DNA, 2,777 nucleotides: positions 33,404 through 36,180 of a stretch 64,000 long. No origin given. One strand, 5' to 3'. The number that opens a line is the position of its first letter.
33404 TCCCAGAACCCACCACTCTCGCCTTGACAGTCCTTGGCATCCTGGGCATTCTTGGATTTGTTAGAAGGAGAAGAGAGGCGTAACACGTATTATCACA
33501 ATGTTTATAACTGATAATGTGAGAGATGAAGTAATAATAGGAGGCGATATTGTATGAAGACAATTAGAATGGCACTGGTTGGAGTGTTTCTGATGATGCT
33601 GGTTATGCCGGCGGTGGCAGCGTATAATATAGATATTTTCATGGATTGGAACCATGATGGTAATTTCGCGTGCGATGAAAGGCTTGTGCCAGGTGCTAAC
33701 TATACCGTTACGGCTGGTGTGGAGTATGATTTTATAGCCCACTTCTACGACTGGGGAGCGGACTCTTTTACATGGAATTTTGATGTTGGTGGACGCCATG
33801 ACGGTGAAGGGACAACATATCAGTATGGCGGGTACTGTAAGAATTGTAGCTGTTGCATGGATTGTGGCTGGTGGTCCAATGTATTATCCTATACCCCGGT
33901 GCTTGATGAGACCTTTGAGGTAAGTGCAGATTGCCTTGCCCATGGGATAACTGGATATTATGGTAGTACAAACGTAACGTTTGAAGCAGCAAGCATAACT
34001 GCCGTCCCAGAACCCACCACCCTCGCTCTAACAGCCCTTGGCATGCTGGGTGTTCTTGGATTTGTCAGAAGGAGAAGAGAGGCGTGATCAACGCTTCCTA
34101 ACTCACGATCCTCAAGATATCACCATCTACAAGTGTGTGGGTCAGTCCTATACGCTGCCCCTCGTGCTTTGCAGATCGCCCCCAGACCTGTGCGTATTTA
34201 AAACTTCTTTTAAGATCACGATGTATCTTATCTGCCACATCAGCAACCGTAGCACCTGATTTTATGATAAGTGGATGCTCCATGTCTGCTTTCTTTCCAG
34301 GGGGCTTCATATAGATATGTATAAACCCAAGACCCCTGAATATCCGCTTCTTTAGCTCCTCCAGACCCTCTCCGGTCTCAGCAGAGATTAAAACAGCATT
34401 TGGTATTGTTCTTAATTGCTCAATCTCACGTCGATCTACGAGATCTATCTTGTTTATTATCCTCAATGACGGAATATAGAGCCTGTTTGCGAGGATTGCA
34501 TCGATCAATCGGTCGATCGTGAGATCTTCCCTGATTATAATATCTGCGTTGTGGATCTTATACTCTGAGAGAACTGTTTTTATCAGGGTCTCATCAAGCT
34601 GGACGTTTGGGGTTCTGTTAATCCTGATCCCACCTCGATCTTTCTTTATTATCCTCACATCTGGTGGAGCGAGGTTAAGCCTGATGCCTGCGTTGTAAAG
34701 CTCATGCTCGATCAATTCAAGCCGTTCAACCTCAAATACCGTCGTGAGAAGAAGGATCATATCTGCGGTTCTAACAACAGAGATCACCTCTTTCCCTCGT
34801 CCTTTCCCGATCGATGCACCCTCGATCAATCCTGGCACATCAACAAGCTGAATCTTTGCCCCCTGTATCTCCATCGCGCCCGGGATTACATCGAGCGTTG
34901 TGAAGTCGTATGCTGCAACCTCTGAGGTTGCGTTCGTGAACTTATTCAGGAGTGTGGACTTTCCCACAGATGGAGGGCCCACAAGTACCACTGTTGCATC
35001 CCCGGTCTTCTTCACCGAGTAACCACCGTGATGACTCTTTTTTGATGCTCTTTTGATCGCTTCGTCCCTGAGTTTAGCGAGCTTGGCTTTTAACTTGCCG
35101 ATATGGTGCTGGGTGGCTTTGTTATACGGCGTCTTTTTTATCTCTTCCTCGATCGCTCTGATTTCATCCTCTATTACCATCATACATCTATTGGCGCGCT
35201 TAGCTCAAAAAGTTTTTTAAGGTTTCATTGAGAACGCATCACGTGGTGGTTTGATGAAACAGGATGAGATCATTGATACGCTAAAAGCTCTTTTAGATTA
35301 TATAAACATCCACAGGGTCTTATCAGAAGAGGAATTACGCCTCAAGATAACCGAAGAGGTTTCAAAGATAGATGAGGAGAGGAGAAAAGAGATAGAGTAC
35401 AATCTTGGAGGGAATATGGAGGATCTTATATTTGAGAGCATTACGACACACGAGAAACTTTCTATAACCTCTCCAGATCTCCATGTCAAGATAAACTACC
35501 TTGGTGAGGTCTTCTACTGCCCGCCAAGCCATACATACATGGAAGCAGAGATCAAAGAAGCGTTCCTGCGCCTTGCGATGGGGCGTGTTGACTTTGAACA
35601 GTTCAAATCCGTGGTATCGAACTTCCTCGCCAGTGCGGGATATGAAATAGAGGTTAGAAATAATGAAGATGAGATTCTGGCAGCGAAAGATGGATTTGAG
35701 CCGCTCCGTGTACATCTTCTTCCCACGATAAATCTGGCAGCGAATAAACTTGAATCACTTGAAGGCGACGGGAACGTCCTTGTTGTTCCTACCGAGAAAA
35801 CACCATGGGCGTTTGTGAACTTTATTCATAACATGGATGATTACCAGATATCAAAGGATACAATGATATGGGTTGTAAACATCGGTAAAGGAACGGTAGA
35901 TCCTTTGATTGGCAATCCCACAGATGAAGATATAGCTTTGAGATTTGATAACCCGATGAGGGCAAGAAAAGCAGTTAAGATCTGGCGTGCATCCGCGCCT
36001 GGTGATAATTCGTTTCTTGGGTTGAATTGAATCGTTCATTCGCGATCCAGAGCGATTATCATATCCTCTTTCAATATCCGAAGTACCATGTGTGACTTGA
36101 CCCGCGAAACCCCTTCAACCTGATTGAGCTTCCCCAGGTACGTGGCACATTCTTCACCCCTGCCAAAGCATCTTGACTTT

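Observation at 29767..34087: PEP-CTERM-type protein-sorting locus with three cargo proteins, a CPBP/CAAX intramembrane protease and an embedded HepT/MntA pair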

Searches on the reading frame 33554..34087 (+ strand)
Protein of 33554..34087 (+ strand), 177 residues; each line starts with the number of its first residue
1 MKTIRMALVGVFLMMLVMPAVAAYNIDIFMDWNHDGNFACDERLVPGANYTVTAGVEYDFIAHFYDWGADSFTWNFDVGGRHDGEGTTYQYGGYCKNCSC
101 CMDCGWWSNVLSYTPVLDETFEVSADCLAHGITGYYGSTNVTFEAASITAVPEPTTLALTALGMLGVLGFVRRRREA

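Call 3: search_protein_families(library=ncbifam, proteins=[window:33554-34087:+], max_evalue=1)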
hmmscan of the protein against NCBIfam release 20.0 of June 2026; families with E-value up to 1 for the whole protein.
window:33554-34087:+ (177 aa): 15 families
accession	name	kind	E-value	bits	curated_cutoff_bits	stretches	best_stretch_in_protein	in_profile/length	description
NF033554.9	floc_PepA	equivalog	2.9e-10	40.4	80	1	137-175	228-260/261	flocculation-associated PEP-CTERM protein PepA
NF041538.1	PEP_EDSA_1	subfamily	2.5e-07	30.7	100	1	141-175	273-307/307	EDSAP-1 family PEP-CTERM protein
NF038129.1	PEP_NF038129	equivalog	5e-07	29.8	65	1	138-175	158-194/194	NF038129 family PEP-CTERM protein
NF038126.1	PEP_CTERM_FxDxF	subfamily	1.9e-06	28.2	50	1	146-175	137-165/165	FxDxF family PEP-CTERM protein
NF038125.1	PEP_CTERM_THxN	subfamily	2.3e-06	27.4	85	1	124-175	195-246/246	THxN family PEP-CTERM protein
TIGR02595.1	PEP_CTERM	domain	1.2e-05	25.8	16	1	151-175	1-24/24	PEP-CTERM sorting domain-containing protein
NF038124.1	PEP_CTERM_TLD_A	exception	3.4e-05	23.5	100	1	138-175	195-234/235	PEP_CTERM-anchored TLD domain-containing protein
NF038120.1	PEP_CTERM_QFxxD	subfamily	0.00019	21.4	80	1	147-175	189-214/215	NF038120 family PEP-CTERM protein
NF041927.1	Xrt_dep_XDP1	equivalog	0.00032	20.7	125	1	143-174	208-242/242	exosortase-dependent surface protein XDP1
NF038118.1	PEP_CTERM_CCXG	equivalog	0.00086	19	90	1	143-175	166-199/199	CCXG family PEP-CTERM protein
NF033947.0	PEP-cistern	hypoth_equivalog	0.003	17.3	60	1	137-173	161-195/195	cistern family PEP-CTERM protein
NF038119.1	PEP_CTERM_MHFG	equivalog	0.0048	17.2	100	1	143-175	228-259/260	MHFG family PEP-CTERM protein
TIGR03901.2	MYXO-CTERM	domain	0.011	16.1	20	1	153-175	11-33/34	MYXO-CTERM sorting domain-containing protein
NF038121.1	PEP_CTERM_LEVG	equivalog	0.017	14.4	100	1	143-176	225-257/258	LEVG family PEP-CTERM protein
NF038130.1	PEP_NF038130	equivalog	0.17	11.5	60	1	135-168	247-279/283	NF038130 family PEP-CTERM protein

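Call 4: search_protein_families(library=pfam, proteins=[window:33554-34087:+], max_evalue=1)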
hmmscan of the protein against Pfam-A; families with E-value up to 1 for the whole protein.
window:33554-34087:+ (177 aa): 3 families
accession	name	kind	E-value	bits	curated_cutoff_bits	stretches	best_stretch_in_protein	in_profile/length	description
PF07589.16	PEP-CTERM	-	1.4e-05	25.4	20.7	1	150-175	1-24/24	PEP-CTERM motif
PF20009.4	GEVED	-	0.017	16.4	24.4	1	26-48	2-25/78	GEVED domain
PF00746.26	Gram_pos_anchor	-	0.45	11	20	1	155-176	21-41/43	LPXTG cell wall anchor motif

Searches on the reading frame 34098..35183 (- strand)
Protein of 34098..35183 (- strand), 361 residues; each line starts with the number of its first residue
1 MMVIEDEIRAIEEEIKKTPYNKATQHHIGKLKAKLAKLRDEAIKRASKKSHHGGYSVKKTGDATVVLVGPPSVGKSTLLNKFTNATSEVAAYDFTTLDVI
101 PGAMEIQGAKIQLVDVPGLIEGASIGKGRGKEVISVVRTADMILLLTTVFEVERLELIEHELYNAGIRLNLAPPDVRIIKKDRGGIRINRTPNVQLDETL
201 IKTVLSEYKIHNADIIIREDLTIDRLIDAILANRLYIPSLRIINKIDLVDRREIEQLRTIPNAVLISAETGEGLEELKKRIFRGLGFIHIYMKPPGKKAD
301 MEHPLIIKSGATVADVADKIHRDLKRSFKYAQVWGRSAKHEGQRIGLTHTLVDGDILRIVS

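Call 52: find_encoding_contigs(protein=window:34098-35183:-, flank=10000, max_places=4)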
Protein window:34098-35183:- (361 aa): 1 contig read that carries it; 1 place shown.
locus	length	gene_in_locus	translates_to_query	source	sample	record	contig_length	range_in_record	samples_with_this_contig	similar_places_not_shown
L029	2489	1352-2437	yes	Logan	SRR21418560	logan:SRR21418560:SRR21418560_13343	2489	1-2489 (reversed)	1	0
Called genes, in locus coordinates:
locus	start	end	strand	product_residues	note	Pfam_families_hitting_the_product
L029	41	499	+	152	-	PF01047:MarR (weak), PF13404:HTH_AsnC-type, PF13412:HTH_24, PF12802:MarR_2 (weak), PF22451:NirdL-like_HTH (weak), PF01037:AsnC_trans_reg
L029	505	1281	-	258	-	PF20755:DUF6834_C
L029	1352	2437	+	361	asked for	PF03193:RsgA_GTPase (faint), PF01926:MMR_HSR1, PF02421:FeoB_N, PF16897:MMR_HSR1_Xtn, PF02824:TGS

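Call 65: list_cluster_members(proteins=[window:34098-35183:-, window:36481-37341:-, window:38853-39968:-, window:29767-30726:+, window:32818-33486:+, window:33554-34087:+, window:31940-32680:-, window:28176-29441:+, window:40282-41181:+, window:44653-45852:-])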
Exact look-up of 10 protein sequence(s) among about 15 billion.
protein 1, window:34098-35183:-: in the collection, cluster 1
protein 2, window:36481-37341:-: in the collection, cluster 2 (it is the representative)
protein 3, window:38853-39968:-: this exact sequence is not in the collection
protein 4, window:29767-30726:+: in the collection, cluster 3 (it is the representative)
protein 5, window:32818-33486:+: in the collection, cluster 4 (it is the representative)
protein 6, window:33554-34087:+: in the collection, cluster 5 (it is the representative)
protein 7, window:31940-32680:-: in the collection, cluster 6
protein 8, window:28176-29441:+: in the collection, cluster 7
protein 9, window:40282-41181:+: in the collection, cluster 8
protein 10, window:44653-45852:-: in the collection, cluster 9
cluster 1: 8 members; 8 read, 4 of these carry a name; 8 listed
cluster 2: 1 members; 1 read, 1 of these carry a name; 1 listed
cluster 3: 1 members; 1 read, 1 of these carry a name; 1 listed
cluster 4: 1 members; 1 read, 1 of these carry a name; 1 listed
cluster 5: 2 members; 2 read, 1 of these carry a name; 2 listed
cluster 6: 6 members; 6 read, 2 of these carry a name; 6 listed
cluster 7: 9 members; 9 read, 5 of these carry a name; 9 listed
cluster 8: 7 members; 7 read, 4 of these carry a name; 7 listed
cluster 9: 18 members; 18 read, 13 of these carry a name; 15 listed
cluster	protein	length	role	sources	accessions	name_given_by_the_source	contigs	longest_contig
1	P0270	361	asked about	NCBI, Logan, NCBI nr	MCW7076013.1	MAG: GTP-binding protein [Candidatus Syntrophoarchaeum sp.] | GTP-binding protein [Candidatus Syntrophoarchaeum sp.]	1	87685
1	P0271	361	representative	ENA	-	-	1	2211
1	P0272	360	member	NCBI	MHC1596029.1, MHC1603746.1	MAG: OBG GTPase family GTP-binding protein [Candidatus Syntropharchaeales archaeon]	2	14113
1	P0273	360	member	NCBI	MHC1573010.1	MAG: OBG GTPase family GTP-binding protein [Candidatus Syntropharchaeales archaeon]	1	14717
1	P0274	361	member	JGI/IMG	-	hypothetical protein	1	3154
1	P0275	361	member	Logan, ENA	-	-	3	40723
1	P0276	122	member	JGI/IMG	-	-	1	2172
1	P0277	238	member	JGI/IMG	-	-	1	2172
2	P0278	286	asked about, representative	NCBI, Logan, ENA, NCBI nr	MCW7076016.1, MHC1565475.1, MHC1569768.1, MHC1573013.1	MAG: acetylglutamate kinase [Candidatus Syntropharchaeales archaeon] | acetylglutamate kinase [Candidatus Syntrophoarchaeum sp.]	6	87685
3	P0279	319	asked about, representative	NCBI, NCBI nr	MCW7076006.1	MAG: right-handed parallel beta-helix repeat-containing protein [Candidatus ... | right-handed parallel beta-helix repeat-containing protein [Candidatus Syntrophoarchaeum ...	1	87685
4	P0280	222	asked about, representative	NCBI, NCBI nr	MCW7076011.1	MAG: PEP-CTERM sorting domain-containing protein [Candidatus Syntrophoarchaeum sp.] | PEP-CTERM sorting domain-containing protein [Candidatus Syntrophoarchaeum sp.]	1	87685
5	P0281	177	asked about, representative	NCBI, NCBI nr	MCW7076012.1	MAG: PEP-CTERM sorting domain-containing protein [Candidatus Syntrophoarchaeum sp.] | PEP-CTERM sorting domain-containing protein [Candidatus Syntrophoarchaeum sp.]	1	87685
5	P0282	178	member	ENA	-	-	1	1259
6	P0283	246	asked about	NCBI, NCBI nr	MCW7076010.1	MAG: CPBP family intramembrane metalloprotease [Candidatus Syntrophoarchaeum sp.] | CPBP family intramembrane metalloprotease [Candidatus Syntrophoarchaeum sp.]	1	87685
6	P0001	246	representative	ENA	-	-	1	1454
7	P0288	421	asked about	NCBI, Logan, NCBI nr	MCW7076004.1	MAG: hypothetical protein OCU18_01745 [Candidatus Syntrophoarchaeum sp.] | hypothetical protein [Candidatus Syntrophoarchaeum sp.]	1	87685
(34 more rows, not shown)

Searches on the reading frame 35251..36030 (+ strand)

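Call 76: search_protein_families(library=pfam, proteins=[window:35251-36030:+], max_evalue=0.001)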
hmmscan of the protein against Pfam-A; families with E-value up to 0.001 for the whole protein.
window:35251-36030:+ (259 aa): 1 family
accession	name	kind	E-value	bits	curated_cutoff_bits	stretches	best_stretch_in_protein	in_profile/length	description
PF20755.2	DUF6834_C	-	9.8e-11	42.4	27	1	163-234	59-129/129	Domain of unknown function (DUF6834), C-terminal domain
